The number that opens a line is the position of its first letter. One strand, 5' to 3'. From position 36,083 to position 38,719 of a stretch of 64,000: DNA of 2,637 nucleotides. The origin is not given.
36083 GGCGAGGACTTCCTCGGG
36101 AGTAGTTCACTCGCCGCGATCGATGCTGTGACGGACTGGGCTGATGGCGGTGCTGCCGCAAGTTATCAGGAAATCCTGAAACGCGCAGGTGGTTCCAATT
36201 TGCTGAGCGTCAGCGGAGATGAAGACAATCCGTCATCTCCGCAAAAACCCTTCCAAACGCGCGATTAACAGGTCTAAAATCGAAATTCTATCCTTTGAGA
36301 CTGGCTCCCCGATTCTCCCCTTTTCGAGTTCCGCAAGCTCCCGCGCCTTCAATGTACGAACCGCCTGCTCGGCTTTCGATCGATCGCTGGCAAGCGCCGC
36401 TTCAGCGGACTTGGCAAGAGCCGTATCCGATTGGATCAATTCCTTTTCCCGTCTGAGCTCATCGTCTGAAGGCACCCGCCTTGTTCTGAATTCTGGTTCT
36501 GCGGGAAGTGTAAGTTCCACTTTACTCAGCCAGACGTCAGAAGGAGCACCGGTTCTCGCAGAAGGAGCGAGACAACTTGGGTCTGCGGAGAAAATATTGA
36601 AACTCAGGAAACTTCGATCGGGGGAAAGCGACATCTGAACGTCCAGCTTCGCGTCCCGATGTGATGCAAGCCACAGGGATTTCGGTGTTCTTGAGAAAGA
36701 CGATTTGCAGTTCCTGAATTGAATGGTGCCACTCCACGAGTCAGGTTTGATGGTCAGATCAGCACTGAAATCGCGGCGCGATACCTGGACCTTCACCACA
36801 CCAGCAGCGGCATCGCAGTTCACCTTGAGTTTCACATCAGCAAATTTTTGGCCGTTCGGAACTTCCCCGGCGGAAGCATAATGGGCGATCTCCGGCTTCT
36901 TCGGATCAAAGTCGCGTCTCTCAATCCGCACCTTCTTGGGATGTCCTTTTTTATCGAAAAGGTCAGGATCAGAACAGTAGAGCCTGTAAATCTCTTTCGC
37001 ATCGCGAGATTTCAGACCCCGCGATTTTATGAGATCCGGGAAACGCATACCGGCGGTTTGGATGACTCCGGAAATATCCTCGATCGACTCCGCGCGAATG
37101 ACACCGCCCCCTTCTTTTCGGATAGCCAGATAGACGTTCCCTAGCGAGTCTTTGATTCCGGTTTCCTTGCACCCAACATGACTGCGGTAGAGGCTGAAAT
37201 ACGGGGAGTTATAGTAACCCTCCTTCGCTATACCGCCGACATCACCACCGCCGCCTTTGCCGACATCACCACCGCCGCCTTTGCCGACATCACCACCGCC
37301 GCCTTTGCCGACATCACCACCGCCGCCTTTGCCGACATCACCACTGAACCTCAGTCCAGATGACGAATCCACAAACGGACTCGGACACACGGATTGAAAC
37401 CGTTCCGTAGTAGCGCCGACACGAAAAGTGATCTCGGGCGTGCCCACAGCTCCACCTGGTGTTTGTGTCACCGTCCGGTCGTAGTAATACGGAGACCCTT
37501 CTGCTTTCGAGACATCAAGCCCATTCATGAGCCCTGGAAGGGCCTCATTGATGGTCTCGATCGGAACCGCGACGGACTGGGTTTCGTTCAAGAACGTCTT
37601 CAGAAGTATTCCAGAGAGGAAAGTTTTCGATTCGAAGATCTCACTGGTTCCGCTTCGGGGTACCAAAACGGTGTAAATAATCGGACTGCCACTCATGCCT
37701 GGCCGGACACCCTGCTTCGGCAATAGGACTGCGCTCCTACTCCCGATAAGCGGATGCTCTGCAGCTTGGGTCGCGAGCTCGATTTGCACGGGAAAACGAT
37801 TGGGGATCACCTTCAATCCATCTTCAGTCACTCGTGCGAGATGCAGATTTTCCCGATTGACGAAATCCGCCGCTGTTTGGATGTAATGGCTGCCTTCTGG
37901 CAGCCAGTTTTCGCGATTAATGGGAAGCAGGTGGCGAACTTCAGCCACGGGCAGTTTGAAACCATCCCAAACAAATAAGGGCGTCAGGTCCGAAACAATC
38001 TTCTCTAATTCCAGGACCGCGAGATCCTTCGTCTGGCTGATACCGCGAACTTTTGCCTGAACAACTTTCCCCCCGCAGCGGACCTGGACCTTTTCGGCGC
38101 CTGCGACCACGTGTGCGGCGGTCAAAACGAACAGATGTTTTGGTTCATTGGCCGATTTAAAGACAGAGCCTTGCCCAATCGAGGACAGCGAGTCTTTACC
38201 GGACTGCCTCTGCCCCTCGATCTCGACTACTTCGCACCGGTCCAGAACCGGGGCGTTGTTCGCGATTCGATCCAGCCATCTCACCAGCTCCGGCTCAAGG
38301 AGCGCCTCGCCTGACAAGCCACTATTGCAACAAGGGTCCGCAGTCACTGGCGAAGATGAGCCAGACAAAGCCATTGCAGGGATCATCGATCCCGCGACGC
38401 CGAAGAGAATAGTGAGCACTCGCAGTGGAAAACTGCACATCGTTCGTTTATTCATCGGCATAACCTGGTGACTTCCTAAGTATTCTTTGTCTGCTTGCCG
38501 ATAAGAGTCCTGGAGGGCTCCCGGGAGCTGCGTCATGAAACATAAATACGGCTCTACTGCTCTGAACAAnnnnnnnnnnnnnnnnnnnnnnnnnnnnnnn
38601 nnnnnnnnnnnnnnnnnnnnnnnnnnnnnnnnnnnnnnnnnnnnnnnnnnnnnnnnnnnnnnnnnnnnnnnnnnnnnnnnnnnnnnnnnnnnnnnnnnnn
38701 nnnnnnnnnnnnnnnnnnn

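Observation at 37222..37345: Perfect 24-bp tandem repeat, about 5.3 copies, in-frame inside the secreted S1 protease gene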

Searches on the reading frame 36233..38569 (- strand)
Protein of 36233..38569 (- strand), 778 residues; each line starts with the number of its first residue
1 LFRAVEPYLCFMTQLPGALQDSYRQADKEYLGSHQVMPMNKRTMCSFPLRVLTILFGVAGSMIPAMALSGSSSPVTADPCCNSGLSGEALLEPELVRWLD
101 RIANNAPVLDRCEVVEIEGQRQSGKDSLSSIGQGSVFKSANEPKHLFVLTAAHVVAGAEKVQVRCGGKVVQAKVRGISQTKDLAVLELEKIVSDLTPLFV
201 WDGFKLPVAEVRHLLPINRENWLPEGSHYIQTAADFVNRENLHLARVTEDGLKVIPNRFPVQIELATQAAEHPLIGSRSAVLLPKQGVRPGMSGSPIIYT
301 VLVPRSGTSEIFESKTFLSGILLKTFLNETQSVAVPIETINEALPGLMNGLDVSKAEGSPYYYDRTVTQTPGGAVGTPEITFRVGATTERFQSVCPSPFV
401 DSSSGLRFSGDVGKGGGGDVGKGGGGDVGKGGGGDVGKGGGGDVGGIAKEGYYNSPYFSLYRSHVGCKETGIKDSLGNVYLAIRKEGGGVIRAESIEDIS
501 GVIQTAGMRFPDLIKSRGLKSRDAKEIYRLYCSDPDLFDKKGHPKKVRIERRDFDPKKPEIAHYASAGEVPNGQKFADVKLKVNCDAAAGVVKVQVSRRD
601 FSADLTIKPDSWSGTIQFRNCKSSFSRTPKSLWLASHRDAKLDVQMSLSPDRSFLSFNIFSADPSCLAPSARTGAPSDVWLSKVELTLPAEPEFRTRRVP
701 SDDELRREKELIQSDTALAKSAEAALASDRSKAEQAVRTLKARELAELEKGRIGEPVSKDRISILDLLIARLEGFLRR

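Call 4: search_protein_families(library=pfam, proteins=[window:36233-38569:-], max_evalue=0.1)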
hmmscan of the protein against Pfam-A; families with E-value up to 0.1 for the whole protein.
window:36233-38569:- (778 aa): 2 families
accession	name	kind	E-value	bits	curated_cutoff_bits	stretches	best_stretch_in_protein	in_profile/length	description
PF13365.12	Trypsin_2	-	4.9e-06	27.8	27.6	1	139-199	8-70/144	Trypsin-like peptidase domain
PF00089.32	Trypsin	-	0.079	13.2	20.6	0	147-172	36-61/220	Trypsin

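Call 7: find_homologous_proteins(query=window:36236-38455:-)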
Query seq(740 aa) (740 aa): 2 proteins with E <= 0.001 among 8000 candidates.
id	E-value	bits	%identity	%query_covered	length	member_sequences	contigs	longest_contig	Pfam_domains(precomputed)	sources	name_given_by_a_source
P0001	0.0e+0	1635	99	100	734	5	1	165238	PF13365.13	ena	-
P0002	1.2e-207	710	47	97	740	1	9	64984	PF13365.13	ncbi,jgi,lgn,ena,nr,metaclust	ncbi:MAG: hypothetical protein A2428_09535 [Bdellovibrionales bacterium RIFOXYC1_FULL_54_43]|nr:MAG:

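Call 9: list_cluster_members(proteins=[P0001, P0002])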
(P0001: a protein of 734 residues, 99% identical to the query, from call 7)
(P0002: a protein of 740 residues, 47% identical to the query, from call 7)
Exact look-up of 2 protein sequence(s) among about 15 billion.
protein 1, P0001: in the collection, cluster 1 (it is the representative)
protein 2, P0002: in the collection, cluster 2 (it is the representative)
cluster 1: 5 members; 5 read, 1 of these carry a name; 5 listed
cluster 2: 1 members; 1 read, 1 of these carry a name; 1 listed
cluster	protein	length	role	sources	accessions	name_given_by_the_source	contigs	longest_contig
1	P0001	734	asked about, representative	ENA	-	-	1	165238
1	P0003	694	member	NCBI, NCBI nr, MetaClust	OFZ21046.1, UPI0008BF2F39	MAG: hypothetical protein A2X94_06860 [Bdellovibrionales bacterium GWB1_55_8] | status=active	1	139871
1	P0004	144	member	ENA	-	-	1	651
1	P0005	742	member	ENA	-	-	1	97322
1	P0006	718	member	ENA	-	-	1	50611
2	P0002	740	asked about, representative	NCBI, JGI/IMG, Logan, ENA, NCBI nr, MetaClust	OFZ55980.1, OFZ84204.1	MAG: hypothetical protein A2428_09535 [Bdellovibrionales bacterium RIFOXYC1_FULL_54_43] | \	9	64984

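Call 10: find_encoding_contigs(protein=P0001, flank=10000, max_places=10)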
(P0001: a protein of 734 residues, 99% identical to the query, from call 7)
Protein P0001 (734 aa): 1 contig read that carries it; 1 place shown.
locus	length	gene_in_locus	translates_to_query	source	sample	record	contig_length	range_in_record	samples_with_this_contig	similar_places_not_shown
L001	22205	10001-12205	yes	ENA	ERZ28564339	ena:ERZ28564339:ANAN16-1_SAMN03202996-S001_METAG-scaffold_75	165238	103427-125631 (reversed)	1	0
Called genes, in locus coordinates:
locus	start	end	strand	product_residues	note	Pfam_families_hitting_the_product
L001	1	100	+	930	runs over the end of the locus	PF00515:TPR_1 (faint), PF07719:TPR_2 (faint), PF13174:TPR_6 (faint), PF13428:TPR_14 (faint), PF13424:TPR_12 (faint), PF13432:TPR_16 (weak)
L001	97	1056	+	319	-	PF00158:Sigma54_activat, PF14532:Sigma54_activ_2, PF07724:AAA_2 (weak), PF07728:AAA_5, PF25601:AAA_lid_14, PF18024:HTH_50 (faint), PF02954:HTH_8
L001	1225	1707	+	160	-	PF00460:Flg_bb_rod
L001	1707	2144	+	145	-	PF00460:Flg_bb_rod (weak), PF06429:Flg_bbr_C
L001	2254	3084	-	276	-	-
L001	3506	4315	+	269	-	PF08345:YscJ_FliF_C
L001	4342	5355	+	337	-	PF03448:MgtE_N (faint), PF14842:FliG_N, PF14841:FliG_M, PF14842:FliG_N (weak), PF01706:FliG_C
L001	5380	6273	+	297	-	PF02108:FliH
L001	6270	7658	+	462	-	PF00006:ATP-synt_ab, PF18269:T3SS_ATPase_C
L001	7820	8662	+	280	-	-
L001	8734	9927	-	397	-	-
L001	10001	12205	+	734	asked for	PF13365:Trypsin_2 (faint)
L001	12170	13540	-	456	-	-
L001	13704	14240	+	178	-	-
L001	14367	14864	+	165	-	PF07931:CPT (faint), PF13238:AAA_18 (weak), PF13671:AAA_33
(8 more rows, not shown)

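Call 12: find_encoding_contigs(protein=P0006, flank=10000, max_places=10)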
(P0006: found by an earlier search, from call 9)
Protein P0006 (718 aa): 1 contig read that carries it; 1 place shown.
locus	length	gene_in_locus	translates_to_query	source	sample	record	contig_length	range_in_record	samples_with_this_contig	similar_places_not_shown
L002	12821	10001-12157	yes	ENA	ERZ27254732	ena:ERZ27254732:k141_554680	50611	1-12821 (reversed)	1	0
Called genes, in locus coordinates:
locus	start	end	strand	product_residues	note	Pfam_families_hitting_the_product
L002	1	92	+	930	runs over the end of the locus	PF00515:TPR_1 (faint), PF07719:TPR_2 (faint), PF13174:TPR_6 (faint), PF13428:TPR_14 (faint), PF13424:TPR_12 (faint), PF13432:TPR_16 (weak)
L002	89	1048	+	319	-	PF00158:Sigma54_activat, PF14532:Sigma54_activ_2, PF07724:AAA_2 (weak), PF07728:AAA_5, PF25601:AAA_lid_14, PF18024:HTH_50 (faint), PF02954:HTH_8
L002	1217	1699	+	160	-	PF00460:Flg_bb_rod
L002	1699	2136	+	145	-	PF00460:Flg_bb_rod (weak), PF06429:Flg_bbr_C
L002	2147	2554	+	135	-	PF02049:FliE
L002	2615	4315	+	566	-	PF01514:YscJ_FliF, PF08345:YscJ_FliF_C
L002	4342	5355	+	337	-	PF03448:MgtE_N (faint), PF14842:FliG_N, PF14841:FliG_M, PF14842:FliG_N (weak), PF01706:FliG_C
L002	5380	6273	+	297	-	PF02108:FliH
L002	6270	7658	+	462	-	PF00006:ATP-synt_ab, PF18269:T3SS_ATPase_C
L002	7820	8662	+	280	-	-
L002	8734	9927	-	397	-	-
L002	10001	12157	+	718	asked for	PF13365:Trypsin_2 (faint)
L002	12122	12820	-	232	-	?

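Call 13: find_encoding_contigs(protein=P0005, flank=10000, max_places=10)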
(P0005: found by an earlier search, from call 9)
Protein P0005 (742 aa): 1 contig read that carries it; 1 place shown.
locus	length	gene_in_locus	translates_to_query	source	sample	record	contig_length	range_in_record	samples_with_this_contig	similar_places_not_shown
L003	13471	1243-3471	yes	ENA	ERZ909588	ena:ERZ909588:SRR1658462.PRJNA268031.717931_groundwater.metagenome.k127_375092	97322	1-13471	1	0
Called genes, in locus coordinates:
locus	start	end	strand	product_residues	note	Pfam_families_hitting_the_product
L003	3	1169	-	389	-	?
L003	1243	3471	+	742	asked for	PF13365:Trypsin_2 (faint)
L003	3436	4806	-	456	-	-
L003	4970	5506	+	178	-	-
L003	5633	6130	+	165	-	PF07931:CPT (faint), PF13238:AAA_18 (weak), PF13671:AAA_33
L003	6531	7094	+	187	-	-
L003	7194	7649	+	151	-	PF02050:FliJ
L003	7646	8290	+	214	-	-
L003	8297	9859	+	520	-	PF02120:Flg_hook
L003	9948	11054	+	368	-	PF03963:FlgD, PF13861:FLgD_tudor (weak), PF13860:FlgD_ig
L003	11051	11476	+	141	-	PF12611:Flagellar_put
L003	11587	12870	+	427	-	PF00460:Flg_bb_rod, PF22692:LlgE_F_G_D1, PF07559:FlgE_D2, PF06429:Flg_bbr_C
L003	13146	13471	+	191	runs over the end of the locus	PF03748:FliL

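Call 14: find_encoding_contigs(protein=P0003, flank=10000, max_places=10)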
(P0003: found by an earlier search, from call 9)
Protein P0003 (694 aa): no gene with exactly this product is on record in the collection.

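Call 20: find_related_loci(query=A1, collection=genome_contigs, flank=6000)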
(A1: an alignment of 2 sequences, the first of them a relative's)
Query A1 (742 aa) in genome_contigs; peptide patterns used: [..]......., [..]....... (x = any residue, [..] = any of these).
128 stretches matched a pattern; 1 encode a relative of the query (tblastn E <= 1e-3); 1 distinct loci.
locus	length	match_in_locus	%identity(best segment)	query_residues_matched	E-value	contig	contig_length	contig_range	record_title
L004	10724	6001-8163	47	25-741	0e+0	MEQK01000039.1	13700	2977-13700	MAG: Bdellovibrionales bacterium RIFOXYD1_FULL_55_31 rifoxyd1_full_scaffold_1671, whole genome shotgun sequence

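Call 21: find_related_loci(query=A1, collection=metagenome_contigs, flank=3000)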
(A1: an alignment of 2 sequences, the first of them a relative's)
Query A1 (742 aa) in metagenome_contigs; peptide patterns used: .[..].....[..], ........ (x = any residue, [..] = any of these).
368 stretches matched a pattern; 1 encode a relative of the query (tblastn E <= 1e-3); 1 distinct loci.
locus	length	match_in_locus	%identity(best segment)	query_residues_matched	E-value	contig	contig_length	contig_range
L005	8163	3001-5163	47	25-741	0e+0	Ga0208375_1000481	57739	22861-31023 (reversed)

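Call 26: search_solved_structures(query=A1, max_evalue=1, show_alignments=1)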
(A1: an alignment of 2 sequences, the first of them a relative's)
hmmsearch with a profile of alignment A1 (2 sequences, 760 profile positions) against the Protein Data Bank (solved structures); distinct sequences matched with E-value up to 1: 26.
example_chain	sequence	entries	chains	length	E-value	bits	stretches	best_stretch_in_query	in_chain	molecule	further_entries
22kg_A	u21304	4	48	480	0.00023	22.6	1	109-175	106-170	Probable periplasmic serine endoprotease DegP-like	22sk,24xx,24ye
5t63_A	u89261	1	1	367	0.0005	21.4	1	94-154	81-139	Putative serine protease HhoA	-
5t69_A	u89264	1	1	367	0.0005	21.4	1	94-154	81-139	Putative serine protease HhoA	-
5b6l_A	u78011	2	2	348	0.00094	20.5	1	96-154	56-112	Putative serine protease HhoA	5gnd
8k2y_A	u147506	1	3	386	0.0014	19.9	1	111-156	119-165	serine endoprotease DegP-like protein MucD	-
4yo1_A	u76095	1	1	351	0.0018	19.6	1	88-175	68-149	DegQ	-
3pv4_A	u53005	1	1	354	0.0086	17.3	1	89-175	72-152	DegQ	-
3pv2_A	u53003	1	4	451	0.011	16.9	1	89-175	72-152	DegQ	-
3pv3_A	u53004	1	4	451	0.011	16.9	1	89-175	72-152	DegQ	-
3pv5_A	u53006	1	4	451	0.011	16.9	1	89-175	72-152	DegQ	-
3qo6_A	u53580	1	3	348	0.013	16.7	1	108-165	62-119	Protease Do-like 1, chloroplastic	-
3k6z_A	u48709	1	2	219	0.014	16.6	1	112-152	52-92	POSSIBLE MEMBRANE-ASSOCIATED SERINE PROTEASE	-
3lt3_A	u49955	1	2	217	0.014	16.6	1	112-152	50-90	POSSIBLE MEMBRANE-ASSOCIATED SERINE PROTEASE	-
3k6y_A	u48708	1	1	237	0.016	16.4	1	112-152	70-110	POSSIBLE MEMBRANE-ASSOCIATED SERINE PROTEASE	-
3sti_A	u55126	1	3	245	0.029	15.6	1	107-175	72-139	Protease degQ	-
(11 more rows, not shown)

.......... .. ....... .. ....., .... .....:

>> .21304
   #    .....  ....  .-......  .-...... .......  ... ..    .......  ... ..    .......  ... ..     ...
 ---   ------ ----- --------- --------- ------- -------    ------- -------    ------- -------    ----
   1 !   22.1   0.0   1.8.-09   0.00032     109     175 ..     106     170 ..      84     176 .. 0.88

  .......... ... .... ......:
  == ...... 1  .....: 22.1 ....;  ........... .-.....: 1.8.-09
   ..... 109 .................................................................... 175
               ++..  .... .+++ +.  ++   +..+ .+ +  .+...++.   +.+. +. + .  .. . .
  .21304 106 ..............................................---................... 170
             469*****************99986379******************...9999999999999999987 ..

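Call 31: search_protein_families(library=ncbifam, proteins=[P0005], max_evalue=0.01)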
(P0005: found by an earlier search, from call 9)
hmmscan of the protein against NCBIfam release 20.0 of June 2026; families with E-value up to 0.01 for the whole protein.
P0005 (742 aa): 7 families
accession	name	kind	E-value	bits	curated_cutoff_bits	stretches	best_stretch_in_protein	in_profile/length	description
NF033740.0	MarP_fam_protase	equivalog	3.7e-07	29.5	250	1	77-154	196-266/390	MarP family serine protease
TIGR02037.1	degP_htrA_DO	subfamily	1.6e-06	27.3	416.2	1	83-160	49-121/434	Do family serine endopeptidase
NF041521.1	HhoA_HhoB_HtrA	equivalog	3.8e-06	26.4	450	1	93-154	54-113/335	HhoA/HhoB/HtrA family serine endopeptidase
NF007526.1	PRK10139.1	equivalog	0.00026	19.8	756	1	93-173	90-166/456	serine endoprotease DegQ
NF008189.1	PRK10942.1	equivalog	0.00028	19.5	720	1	82-170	101-185/477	serine endoprotease DegP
NF053637.1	SerProtHtrAspr2045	equivalog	0.00047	19.2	650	1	80-152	89-160/394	serine protease HtrA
NF008147.1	PRK10898.1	equivalog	0.0036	16.5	408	0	91-154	75-134/352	outer membrane-stress sensor serine endopeptidase DegS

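Call 37: search_protein_representatives(alignment_id=A1)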
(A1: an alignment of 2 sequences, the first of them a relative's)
Query: 2 sequences, 760 profile positions. Proteins with E-value up to 0.001 (for the whole library): 120; up to 1e-10: 31; up to 1e-30: 4. The best 120 are listed.
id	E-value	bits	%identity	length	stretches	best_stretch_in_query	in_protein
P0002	0.0e+00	1526.9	-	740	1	13-760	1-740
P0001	0.0e+00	1475.3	-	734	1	1-756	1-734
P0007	1.3e-71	258.1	-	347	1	62-386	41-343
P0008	7.5e-41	156.5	-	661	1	50-632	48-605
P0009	6.6e-30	120.3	-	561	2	237-637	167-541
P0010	1.5e-28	115.8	-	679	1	71-635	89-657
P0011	2.7e-27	111.7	-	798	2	233-635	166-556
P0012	9.6e-27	109.8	-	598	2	233-506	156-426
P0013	2.2e-25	105.3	-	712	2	71-317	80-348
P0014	8.2e-25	103.4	-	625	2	75-389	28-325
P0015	5.1e-24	100.8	-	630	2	230-470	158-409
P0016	2.9e-20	88.4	-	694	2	72-169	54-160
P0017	1.6e-18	82.6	-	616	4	234-500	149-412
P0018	3.2e-17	78.3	-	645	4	72-165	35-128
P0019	4.8e-16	74.4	-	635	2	52-316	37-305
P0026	4.1e-13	64.7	-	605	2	278-501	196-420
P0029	3.9e-12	61.5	-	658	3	68-174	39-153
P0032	1.2e-11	59.9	-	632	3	74-165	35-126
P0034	3.6e-11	58.3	-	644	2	236-408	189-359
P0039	3.6e-10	55.0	-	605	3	79-164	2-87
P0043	4.8e-09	51.3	-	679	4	74-151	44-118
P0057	3.1e-06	42.0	-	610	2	71-156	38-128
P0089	2.8e-04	35.5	-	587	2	250-326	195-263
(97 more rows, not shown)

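Call 39: list_cluster_members(proteins=[P0012, P0015, P0017, P0026, P0029, P0011, P0034, P0039, P0057, P0032])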
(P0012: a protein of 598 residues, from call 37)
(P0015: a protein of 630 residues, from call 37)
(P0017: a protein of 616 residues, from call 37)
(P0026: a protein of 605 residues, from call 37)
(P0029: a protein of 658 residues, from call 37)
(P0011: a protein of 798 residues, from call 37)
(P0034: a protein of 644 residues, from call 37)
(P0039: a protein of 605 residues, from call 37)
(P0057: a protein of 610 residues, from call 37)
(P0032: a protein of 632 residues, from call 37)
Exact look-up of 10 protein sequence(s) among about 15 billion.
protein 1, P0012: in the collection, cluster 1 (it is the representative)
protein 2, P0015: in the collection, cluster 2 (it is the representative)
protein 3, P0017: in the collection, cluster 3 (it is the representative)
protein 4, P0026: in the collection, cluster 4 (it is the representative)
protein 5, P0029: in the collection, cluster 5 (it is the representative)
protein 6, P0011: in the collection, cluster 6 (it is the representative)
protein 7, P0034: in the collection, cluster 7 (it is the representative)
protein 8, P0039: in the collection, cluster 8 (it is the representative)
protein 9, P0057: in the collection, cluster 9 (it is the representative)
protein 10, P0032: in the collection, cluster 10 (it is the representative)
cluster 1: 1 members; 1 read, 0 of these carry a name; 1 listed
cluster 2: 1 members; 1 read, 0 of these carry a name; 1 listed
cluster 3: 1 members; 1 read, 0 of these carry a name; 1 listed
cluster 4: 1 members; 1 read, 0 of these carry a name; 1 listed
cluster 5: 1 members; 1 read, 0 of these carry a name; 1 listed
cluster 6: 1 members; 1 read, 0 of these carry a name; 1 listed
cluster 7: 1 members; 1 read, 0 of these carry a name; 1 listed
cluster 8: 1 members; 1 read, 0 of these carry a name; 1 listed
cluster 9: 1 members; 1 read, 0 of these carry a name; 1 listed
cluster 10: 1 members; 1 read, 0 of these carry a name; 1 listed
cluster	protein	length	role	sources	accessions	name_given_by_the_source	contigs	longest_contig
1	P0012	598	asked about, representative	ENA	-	-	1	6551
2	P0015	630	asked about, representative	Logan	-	-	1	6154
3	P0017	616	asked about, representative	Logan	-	-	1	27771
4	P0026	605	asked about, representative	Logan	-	-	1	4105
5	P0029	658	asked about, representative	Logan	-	-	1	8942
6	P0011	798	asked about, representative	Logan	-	-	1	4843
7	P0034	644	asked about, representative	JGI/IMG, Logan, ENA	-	-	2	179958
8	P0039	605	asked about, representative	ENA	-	-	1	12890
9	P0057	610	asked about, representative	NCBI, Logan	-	-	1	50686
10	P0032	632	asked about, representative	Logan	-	-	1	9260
